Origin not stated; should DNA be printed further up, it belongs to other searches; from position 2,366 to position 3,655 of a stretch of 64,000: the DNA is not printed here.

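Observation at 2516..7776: Two-subfamily architecture of the deacylase array suggests heteromeric enzyme pairs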

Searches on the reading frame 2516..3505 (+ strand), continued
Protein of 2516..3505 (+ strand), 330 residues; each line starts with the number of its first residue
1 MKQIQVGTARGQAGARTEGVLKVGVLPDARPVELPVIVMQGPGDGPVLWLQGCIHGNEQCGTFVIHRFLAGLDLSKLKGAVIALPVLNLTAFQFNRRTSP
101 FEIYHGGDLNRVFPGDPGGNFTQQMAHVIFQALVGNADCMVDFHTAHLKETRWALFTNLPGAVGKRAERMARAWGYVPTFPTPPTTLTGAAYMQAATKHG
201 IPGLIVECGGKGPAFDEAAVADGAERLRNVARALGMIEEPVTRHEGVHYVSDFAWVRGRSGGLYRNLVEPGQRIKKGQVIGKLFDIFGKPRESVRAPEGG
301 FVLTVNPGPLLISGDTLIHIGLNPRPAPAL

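Call 13: find_encoding_contigs(protein=P0002, flank=10000, max_places=2)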
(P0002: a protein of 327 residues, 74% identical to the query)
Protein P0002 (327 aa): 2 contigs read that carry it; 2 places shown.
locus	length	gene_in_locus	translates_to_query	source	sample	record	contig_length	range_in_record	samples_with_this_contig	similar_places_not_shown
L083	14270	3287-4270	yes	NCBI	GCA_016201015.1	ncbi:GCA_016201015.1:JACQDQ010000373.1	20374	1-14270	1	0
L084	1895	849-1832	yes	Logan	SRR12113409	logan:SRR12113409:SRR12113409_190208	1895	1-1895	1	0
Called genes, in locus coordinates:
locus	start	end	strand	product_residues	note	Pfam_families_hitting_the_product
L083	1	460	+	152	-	PF13343:SBP_bac_6, PF13416:SBP_bac_8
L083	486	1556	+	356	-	PF00005:ABC_tran, PF08402:TOBE_2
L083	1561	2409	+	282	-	PF00528:BPD_transp_1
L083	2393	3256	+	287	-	PF00528:BPD_transp_1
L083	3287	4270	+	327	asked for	PF24827:AstE_AspA_cat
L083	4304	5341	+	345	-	PF24827:AstE_AspA_cat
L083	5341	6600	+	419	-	PF01979:Amidohydro_1, PF07969:Amidohydro_3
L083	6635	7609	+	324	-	PF24827:AstE_AspA_cat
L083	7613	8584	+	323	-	PF24827:AstE_AspA_cat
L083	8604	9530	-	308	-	PF00701:DHDPS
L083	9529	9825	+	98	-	-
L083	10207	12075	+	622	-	PF00989:PAS (faint), PF13188:PAS_8 (faint), PF08448:PAS_4 (weak), PF13426:PAS_9 (weak), PF08447:PAS_3, PF00512:HisKA, PF02518:HATPase_c, PF00072:Response_reg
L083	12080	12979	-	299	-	PF00892:EamA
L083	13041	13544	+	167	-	PF01047:MarR (faint), PF12802:MarR_2 (weak), PF13404:HTH_AsnC-type, PF13412:HTH_24, PF01037:AsnC_trans_reg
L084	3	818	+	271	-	?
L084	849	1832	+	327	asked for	PF24827:AstE_AspA_cat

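Call 14: find_encoding_contigs(protein=P0100, flank=10000, max_places=2)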
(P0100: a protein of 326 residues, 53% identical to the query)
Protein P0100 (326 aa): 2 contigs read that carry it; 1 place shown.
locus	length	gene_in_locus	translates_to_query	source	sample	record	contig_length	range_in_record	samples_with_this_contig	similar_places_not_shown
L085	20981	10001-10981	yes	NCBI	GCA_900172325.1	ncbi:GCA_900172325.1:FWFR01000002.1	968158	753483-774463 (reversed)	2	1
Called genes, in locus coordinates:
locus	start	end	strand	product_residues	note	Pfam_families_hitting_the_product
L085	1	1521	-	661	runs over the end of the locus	PF02538:Hydantoinase_B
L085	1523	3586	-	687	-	PF05378:Hydant_A_N, PF01968:Hydantoinase_A, PF19278:Hydant_A_C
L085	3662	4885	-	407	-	PF01546:Peptidase_M20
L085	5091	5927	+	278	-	PF01022:HTH_5 (weak), PF09339:HTH_IclR, PF12840:HTH_20 (weak), PF13412:HTH_24 (weak), PF13545:HTH_Crp_2 (faint), PF01978:TrmB (weak), PF12802:MarR_2 (weak), PF01614:IclR_C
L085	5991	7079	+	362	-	PF13416:SBP_bac_8, PF13343:SBP_bac_6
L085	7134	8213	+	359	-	PF00005:ABC_tran, PF08402:TOBE_2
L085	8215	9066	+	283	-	PF00528:BPD_transp_1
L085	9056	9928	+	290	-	PF00528:BPD_transp_1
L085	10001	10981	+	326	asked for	PF24827:AstE_AspA_cat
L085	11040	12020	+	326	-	PF24827:AstE_AspA_cat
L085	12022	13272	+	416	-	PF01979:Amidohydro_1, PF07969:Amidohydro_3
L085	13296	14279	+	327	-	PF24827:AstE_AspA_cat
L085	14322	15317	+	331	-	PF24827:AstE_AspA_cat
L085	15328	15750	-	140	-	PF00903:Glyoxalase, PF13468:Glyoxalase_3 (weak), PF13669:Glyoxalase_4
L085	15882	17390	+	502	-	PF00171:Aldedh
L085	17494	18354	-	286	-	PF01427:Peptidase_M15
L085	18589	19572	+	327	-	PF03480:DctP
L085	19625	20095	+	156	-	PF04290:DctQ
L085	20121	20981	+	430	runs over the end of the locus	PF06808:DctM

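Call 15: find_encoding_contigs(protein=P0018, flank=10000, max_places=1)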
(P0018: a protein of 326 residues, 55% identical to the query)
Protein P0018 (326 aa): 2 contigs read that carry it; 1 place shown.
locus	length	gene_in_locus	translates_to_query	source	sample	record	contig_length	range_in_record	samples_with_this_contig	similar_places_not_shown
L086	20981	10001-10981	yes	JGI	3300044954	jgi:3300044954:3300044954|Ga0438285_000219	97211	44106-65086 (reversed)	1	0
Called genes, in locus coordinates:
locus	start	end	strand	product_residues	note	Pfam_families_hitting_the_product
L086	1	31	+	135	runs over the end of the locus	PF03994:DUF350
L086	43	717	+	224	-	PF00881:Nitroreductase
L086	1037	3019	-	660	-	PF02538:Hydantoinase_B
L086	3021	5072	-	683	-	PF05378:Hydant_A_N, PF01968:Hydantoinase_A, PF19278:Hydant_A_C (weak)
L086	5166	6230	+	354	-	PF13416:SBP_bac_8, PF13343:SBP_bac_6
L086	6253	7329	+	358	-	PF00005:ABC_tran, PF13304:AAA_21 (faint), PF08402:TOBE_2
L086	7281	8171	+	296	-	PF00528:BPD_transp_1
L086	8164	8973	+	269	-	PF00528:BPD_transp_1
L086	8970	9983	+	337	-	PF24827:AstE_AspA_cat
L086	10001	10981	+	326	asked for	PF24827:AstE_AspA_cat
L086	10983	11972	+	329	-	PF24827:AstE_AspA_cat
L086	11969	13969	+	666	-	PF20091:Abhydrolase_10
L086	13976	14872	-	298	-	-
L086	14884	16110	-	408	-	PF07690:MFS_1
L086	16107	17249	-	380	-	PF02771:Acyl-CoA_dh_N, PF02770:Acyl-CoA_dh_M, PF00441:Acyl-CoA_dh_1, PF08028:Acyl-CoA_dh_2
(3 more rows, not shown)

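Call 18: find_encoding_contigs(protein=P0117, flank=10000, max_places=1)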
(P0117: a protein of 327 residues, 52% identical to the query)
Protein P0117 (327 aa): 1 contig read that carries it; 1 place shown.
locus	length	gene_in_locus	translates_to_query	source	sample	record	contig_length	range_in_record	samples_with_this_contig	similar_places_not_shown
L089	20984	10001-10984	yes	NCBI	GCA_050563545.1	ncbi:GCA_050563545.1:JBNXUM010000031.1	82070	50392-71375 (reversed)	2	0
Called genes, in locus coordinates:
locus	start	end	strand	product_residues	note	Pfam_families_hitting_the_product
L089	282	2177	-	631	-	PF02538:Hydantoinase_B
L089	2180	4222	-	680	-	PF01869:BcrAD_BadFG (faint), PF05378:Hydant_A_N, PF01968:Hydantoinase_A, PF19278:Hydant_A_C (weak)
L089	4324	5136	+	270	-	PF09339:HTH_IclR, PF12802:MarR_2 (weak), PF01614:IclR_C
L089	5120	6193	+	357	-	PF13416:SBP_bac_8, PF13343:SBP_bac_6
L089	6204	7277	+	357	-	PF00005:ABC_tran, PF13304:AAA_21 (faint), PF08402:TOBE_2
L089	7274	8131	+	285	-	PF00528:BPD_transp_1 (weak)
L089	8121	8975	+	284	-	PF00528:BPD_transp_1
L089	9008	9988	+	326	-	PF24827:AstE_AspA_cat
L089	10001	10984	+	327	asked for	PF24827:AstE_AspA_cat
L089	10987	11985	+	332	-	PF24827:AstE_AspA_cat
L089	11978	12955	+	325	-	PF24827:AstE_AspA_cat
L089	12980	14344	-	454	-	PF00202:Aminotran_3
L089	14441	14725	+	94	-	PF13510:Fer2_4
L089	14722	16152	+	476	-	PF01134:GIDA (weak), PF03486:HI0933_like (weak), PF07992:Pyr_redox_2, PF12831:FAD_oxidored, PF13450:NAD_binding_8 (weak), PF04324:Fer2_BFD, PF17806:SO_alpha_A3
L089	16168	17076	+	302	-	PF00701:DHDPS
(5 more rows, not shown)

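Call 20: find_encoding_contigs(protein=P0056, flank=10000, max_places=1)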
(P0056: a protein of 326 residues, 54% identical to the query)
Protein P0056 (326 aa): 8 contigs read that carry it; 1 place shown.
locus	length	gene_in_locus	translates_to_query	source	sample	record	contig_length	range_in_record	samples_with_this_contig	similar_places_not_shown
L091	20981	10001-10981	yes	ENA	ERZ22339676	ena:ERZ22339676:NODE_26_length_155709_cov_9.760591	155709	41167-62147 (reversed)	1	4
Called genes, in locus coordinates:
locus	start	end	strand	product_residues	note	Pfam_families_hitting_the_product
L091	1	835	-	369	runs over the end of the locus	PF10994:DUF2817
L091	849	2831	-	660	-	PF02538:Hydantoinase_B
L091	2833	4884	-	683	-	PF05378:Hydant_A_N, PF01968:Hydantoinase_A, PF19278:Hydant_A_C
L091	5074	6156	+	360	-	PF13416:SBP_bac_8, PF13343:SBP_bac_6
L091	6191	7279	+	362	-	PF00005:ABC_tran, PF13304:AAA_21 (faint), PF08402:TOBE_2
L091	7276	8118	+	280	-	PF00528:BPD_transp_1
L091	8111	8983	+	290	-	PF00528:BPD_transp_1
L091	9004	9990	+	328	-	PF24827:AstE_AspA_cat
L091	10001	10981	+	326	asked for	PF24827:AstE_AspA_cat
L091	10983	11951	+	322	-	PF24827:AstE_AspA_cat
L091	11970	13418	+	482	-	PF01979:Amidohydro_1, PF07969:Amidohydro_3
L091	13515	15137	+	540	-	PF00496:SBP_bac_5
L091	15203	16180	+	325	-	PF19300:BPD_transp_1_N, PF00528:BPD_transp_1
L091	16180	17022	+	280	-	PF00528:BPD_transp_1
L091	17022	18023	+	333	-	PF00005:ABC_tran, PF13304:AAA_21 (weak), PF08352:oligo_HPY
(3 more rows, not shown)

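Call 21: find_encoding_contigs(protein=P0003, flank=10000, max_places=1)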
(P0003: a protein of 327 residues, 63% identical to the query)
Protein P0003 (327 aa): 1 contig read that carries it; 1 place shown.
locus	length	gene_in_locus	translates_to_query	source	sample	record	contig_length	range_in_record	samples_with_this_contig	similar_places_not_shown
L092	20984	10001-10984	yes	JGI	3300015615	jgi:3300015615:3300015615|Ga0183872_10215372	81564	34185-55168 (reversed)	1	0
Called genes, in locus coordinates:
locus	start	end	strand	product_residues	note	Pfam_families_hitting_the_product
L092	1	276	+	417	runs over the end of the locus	PF01266:DAO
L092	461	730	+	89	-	PF06296:RelE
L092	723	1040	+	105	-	PF01381:HTH_3 (weak)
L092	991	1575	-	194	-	PF00583:Acetyltransf_1, PF13673:Acetyltransf_10, PF13508:Acetyltransf_7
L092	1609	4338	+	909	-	PF02629:CoA_binding (weak), PF13380:CoA_binding_2, PF13607:Succ_CoA_lig, PF19045:Ligase_CoA_2, PF13549:ATP-grasp_5, PF13302:Acetyltransf_3, PF00583:Acetyltransf_1, PF13508:Acetyltransf_7 (weak), +1 more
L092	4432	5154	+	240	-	PF00484:Pro_CA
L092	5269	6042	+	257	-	PF09339:HTH_IclR, PF12802:MarR_2, PF12840:HTH_20 (weak), PF13384:HTH_23 (faint), PF01022:HTH_5 (weak), PF01614:IclR_C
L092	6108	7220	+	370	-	PF13416:SBP_bac_8, PF13343:SBP_bac_6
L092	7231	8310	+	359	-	PF00005:ABC_tran, PF08402:TOBE_2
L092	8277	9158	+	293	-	PF00528:BPD_transp_1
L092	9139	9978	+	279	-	PF00528:BPD_transp_1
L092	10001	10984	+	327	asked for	PF24827:AstE_AspA_cat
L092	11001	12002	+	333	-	PF24827:AstE_AspA_cat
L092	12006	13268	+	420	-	PF01979:Amidohydro_1, PF07969:Amidohydro_3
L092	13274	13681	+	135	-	PF00903:Glyoxalase, PF13468:Glyoxalase_3 (weak), PF13669:Glyoxalase_4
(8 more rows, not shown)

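Call 22: find_encoding_contigs(protein=P0013, flank=10000, max_places=1)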
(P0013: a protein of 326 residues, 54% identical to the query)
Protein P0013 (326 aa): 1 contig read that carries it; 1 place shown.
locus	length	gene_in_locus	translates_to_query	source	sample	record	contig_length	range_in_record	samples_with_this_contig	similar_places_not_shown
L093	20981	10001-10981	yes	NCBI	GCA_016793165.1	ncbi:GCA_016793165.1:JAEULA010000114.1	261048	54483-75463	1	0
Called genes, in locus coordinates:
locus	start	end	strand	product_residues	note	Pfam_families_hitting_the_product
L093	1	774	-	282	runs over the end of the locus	PF00561:Abhydrolase_1, PF12697:Abhydrolase_6 (weak)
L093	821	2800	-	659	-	PF02538:Hydantoinase_B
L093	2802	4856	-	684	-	PF05378:Hydant_A_N, PF01968:Hydantoinase_A, PF19278:Hydant_A_C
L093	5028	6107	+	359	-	PF13416:SBP_bac_8, PF13343:SBP_bac_6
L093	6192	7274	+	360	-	PF00005:ABC_tran, PF13304:AAA_21 (faint), PF08402:TOBE_2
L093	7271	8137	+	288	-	PF00528:BPD_transp_1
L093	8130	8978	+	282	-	PF00528:BPD_transp_1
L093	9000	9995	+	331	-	PF24827:AstE_AspA_cat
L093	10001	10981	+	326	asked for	PF24827:AstE_AspA_cat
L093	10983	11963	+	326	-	PF24827:AstE_AspA_cat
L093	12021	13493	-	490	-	PF02696:SelO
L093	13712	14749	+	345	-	PF00082:Peptidase_S8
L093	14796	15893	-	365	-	PF10994:DUF2817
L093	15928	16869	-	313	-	PF00701:DHDPS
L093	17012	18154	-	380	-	-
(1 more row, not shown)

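Call 26: search_solved_structures(query=window:2516-3505:+, max_evalue=0.001, show_alignments=1)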
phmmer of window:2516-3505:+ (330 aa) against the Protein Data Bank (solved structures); distinct sequences matched with E-value up to 0.001: 7.
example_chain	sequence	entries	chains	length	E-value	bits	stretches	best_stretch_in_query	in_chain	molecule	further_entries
3cdx_A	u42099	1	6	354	1.9e-23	86.6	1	32-283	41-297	Succinylglutamatedesuccinylase/aspartoacylase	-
6twl_A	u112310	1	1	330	6.5e-23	84.9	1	32-322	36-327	N-acetyl-L-2,4-diaminobutyric acid deacetylase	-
6twm_A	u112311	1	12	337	6.7e-23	84.8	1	32-322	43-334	N-acetyl-L-2,4-diaminobutyric acid deacetylase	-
3na6_A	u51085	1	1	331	4.9e-17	65.5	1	32-321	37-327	Succinylglutamate desuccinylase/aspartoacylase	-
2qj8_A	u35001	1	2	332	5.7e-12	48.9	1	23-146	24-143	Mlr6093 protein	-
3fmc_A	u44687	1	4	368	1.2e-06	31.4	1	21-101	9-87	Putative succinylglutamate desuccinylase / aspartoacylase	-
3v70_A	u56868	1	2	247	5.1e-05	26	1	193-252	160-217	GTPase IMAP family member 1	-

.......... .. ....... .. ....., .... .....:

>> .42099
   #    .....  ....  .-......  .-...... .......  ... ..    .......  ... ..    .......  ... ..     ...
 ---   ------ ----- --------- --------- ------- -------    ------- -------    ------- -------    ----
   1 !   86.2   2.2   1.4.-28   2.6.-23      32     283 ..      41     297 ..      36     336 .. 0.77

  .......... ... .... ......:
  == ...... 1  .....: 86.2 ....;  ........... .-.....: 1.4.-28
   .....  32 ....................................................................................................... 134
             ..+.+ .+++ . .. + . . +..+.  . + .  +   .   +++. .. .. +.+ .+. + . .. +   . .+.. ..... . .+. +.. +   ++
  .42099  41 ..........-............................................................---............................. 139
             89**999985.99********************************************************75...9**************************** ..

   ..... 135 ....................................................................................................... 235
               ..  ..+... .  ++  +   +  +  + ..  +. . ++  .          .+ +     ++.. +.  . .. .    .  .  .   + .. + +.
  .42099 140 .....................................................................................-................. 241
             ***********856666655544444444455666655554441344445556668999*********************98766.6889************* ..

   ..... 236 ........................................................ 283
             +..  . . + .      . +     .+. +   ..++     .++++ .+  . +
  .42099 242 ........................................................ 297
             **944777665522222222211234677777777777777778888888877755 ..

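Call 50: search_dna_similar(query=window:2516-3505:+, collection=plasmids, mode=protein, max_rows=15)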
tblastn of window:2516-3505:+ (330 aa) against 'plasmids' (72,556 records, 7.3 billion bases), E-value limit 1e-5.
Records with a match: 573; places in all: 621; records where one place covers at least 80% of the query: 334.
Best place of each record, by identity: <60% 573.
By first word of the organism name: Rhizobium 224; Sinorhizobium 88; Klebsiella 38; Haloarcula 12; Leisingera 12; Vibrio 10; Cereibacter 10; Shinella 10; Mesorhizobium 10; Agrobacterium 9; and 59 more.
By predicted mobility (MOB-suite, as given by PLSDB): non-mobilizable 358; conjugative 139; mobilizable 76.
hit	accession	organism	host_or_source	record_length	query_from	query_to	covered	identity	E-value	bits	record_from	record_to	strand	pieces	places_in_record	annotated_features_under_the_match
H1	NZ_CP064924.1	Acaryochloris marina S15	cell culture,surface of Pikea pinnata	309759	1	321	97%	30.9%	2e-34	140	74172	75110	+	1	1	succinylglutamate desuccinylase/aspartoacylase family protein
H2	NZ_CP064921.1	Acaryochloris marina S15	cell culture,surface of Pikea pinnata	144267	1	322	98%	29.8%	1e-32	135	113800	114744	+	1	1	succinylglutamate desuccinylase/aspartoacylase family protein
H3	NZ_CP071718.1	Acaryochloris sp. 'Moss Beach'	culture,intertidal zone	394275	1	322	98%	29.8%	1e-32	135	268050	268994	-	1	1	succinylglutamate desuccinylase/aspartoacylase family protein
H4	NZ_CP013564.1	Rhizobium phaseoli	Phaseolus vulgaris,Whole ...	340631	16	320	92%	31.2%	2e-18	94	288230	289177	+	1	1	succinylglutamate desuccinylase/aspartoacylase family protein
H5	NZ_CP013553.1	Rhizobium phaseoli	Phaseolus vulgaris,Whole ...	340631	16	320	92%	31.2%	2e-18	94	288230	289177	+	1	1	succinylglutamate desuccinylase/aspartoacylase family protein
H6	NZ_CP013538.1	Rhizobium phaseoli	Phaseolus vulgaris,Whole ...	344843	16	321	93%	31.0%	6e-17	89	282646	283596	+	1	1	succinylglutamate desuccinylase/aspartoacylase family protein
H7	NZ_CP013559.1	Rhizobium phaseoli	Phaseolus vulgaris,Whole ...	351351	16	320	92%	31.1%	9e-16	86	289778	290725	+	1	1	succinylglutamate desuccinylase/aspartoacylase family protein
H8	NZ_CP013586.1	Rhizobium phaseoli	Phaseolus vulgaris,Whole ...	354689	16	320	92%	31.1%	9e-16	86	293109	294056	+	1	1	succinylglutamate desuccinylase/aspartoacylase family protein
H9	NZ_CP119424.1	Photobacterium sp. DA100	-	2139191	2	326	98%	29.1%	1e-26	117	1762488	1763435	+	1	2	none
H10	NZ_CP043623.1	Pukyongiella litopenaei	Penaeus vannamei (shrimp),cultured ...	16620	3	297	89%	32.0%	4e-41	159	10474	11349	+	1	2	succinylglutamate desuccinylase/aspartoacylase family protein | ABC transporter permease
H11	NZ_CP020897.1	Rhizobium phaseoli Brasil 5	Phaseolus vulgaris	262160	16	320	92%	30.9%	5e-17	89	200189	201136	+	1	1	succinylglutamate desuccinylase/aspartoacylase family protein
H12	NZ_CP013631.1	Rhizobium sp. N324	Phaseolus vulgaris,Whole ...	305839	16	321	93%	30.7%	5e-17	89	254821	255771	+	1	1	succinylglutamate desuccinylase/aspartoacylase family protein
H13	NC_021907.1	Rhizobium etli bv. mimosae str. Mim1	Mimosa affinis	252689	16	320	92%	30.8%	8e-17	89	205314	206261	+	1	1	succinylglutamate desuccinylase/aspartoacylase family protein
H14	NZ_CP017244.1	Rhizobium etli 8C-3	Phaseolus vulgaris,cell culture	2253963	16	320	92%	30.8%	7e-15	83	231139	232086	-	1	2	record has no annotation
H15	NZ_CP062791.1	Cytobacillus oceanisediminis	rhizosphere taken during the low tide ...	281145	5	296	88%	32.0%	1e-37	149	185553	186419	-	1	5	succinylglutamate desuccinylase/aspartoacylase family protein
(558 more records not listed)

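Call 53: find_encoding_contigs(protein=P0001, flank=10000, max_places=1)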
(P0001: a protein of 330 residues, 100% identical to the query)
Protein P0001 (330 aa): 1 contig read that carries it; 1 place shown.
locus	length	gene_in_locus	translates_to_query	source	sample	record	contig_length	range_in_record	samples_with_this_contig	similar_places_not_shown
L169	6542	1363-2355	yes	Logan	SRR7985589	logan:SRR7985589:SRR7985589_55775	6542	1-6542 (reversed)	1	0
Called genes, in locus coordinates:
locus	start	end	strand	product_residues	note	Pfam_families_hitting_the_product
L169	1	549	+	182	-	?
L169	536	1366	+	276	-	PF00528:BPD_transp_1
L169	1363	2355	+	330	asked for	PF24827:AstE_AspA_cat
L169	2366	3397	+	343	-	PF24827:AstE_AspA_cat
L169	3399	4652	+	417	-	PF01979:Amidohydro_1, PF07969:Amidohydro_3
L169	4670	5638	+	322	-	PF24827:AstE_AspA_cat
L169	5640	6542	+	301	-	?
